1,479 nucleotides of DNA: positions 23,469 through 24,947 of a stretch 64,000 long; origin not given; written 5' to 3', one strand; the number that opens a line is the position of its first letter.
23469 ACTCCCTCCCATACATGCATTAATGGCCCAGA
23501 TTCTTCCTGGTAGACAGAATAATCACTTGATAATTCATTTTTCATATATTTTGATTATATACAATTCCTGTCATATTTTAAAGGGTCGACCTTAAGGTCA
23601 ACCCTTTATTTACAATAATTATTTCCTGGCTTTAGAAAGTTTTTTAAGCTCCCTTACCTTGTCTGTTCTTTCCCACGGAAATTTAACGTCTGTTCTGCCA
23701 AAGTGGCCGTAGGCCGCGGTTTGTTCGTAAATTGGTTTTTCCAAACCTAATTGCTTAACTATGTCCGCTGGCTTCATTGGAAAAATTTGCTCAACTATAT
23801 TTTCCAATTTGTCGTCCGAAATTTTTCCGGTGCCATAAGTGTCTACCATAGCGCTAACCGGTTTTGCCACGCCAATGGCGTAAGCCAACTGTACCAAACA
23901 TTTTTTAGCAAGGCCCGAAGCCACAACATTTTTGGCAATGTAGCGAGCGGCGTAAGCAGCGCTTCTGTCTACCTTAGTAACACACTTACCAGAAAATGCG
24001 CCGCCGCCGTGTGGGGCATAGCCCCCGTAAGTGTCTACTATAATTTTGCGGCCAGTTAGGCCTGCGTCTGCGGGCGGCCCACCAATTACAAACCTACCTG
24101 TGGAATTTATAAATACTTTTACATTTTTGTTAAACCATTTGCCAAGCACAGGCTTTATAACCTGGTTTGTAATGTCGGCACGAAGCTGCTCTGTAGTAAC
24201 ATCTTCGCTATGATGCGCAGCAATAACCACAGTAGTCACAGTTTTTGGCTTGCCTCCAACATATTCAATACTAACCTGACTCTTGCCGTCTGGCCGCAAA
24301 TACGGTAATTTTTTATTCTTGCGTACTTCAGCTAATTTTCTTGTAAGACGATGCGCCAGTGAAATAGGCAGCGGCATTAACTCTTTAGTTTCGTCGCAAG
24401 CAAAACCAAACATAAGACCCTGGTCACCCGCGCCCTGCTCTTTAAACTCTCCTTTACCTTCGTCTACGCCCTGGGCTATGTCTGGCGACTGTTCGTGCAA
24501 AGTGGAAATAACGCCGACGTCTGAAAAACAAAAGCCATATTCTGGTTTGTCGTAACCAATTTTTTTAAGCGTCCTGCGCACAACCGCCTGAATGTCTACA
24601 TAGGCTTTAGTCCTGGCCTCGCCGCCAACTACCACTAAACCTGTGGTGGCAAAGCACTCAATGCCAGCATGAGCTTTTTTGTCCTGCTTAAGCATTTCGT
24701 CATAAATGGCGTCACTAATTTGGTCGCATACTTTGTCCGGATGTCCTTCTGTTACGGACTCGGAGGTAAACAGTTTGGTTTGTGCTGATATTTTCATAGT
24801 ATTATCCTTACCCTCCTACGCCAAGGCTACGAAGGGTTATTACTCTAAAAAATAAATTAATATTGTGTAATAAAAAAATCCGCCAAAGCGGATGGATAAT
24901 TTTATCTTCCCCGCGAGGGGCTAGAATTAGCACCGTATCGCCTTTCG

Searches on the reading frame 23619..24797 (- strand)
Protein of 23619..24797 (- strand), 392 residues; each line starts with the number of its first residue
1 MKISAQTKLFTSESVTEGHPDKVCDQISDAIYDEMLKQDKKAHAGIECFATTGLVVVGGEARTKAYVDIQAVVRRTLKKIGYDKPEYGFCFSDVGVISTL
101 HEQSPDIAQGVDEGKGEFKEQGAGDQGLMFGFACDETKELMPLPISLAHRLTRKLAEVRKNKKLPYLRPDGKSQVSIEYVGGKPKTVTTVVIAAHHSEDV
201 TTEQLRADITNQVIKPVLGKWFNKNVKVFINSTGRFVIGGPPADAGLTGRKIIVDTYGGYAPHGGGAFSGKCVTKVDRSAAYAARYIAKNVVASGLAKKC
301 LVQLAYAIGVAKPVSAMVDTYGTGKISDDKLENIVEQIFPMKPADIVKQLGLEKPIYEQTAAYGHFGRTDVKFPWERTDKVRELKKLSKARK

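Call 87: search_protein_families(library=pfam, proteins=[window:23619-24797:-], max_evalue=0.001)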
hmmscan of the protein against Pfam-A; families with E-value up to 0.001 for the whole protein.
window:23619-24797:- (392 aa): 3 families
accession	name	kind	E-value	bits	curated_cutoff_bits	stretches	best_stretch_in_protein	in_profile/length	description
PF02773.21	S-AdoMet_synt_C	-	1.5e-66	223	25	1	238-377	1-138/138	S-adenosylmethionine synthetase, C-terminal domain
PF02772.21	S-AdoMet_synt_M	-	8.5e-48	161.9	29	1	120-236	1-120/120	S-adenosylmethionine synthetase, central domain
PF00438.25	S-AdoMet_synt_N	-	2.8e-39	134.1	33.1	1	8-105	2-99/99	S-adenosylmethionine synthetase, N-terminal domain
